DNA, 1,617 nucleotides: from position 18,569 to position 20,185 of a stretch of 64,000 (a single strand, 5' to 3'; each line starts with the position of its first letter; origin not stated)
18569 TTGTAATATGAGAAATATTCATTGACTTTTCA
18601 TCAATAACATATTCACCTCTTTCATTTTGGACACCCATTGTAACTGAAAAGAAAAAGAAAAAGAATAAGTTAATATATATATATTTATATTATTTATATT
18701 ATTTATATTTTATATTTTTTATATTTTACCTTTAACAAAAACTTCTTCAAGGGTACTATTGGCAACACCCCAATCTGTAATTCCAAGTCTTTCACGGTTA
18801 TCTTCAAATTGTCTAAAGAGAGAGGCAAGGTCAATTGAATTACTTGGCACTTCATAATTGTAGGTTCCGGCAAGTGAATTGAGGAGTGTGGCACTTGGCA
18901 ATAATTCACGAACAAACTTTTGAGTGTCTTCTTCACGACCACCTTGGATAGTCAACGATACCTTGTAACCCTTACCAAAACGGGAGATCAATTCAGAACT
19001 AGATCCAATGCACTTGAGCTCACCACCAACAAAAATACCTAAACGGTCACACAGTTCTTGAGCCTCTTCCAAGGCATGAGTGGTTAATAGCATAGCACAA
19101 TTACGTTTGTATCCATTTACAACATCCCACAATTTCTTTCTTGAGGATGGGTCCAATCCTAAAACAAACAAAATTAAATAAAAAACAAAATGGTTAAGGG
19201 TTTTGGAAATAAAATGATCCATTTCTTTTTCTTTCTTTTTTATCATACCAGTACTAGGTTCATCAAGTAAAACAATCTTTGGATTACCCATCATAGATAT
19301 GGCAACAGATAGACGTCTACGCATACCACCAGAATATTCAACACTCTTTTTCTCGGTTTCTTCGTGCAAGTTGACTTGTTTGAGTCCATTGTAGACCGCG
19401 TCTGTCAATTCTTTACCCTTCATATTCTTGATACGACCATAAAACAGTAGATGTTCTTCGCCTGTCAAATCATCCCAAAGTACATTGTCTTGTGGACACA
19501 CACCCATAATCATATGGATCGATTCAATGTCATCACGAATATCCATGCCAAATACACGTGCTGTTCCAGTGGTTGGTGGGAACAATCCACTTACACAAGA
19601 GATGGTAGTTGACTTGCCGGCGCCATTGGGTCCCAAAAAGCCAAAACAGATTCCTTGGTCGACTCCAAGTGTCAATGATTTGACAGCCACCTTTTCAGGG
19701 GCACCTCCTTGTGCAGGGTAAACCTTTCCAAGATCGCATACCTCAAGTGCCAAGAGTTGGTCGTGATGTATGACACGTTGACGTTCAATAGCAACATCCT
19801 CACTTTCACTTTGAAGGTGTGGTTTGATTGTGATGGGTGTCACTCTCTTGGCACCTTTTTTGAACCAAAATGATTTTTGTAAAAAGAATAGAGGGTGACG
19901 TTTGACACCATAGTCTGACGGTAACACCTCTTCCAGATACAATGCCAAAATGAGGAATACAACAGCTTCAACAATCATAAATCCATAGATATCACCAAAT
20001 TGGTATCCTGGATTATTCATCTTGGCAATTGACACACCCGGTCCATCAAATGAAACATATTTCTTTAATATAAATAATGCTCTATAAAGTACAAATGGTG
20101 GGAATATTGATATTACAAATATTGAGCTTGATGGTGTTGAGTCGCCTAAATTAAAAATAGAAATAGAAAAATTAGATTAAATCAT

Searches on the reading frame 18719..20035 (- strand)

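Call 45: search_protein_families(library=pfam, proteins=[window:18719-20035:-], max_evalue=0.00001)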
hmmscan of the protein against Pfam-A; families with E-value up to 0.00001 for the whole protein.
window:18719-20035:- (438 aa): 2 families
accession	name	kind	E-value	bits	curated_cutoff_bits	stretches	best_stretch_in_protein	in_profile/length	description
PF00005.33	ABC_tran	-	6.5e-26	92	25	1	119-261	2-136/137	ABC transporter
PF23321.1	R1_ABCA1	-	6.7e-11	42.5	27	1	354-424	1-73/75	ABCA1-like, C-terminal R1 regulatory domain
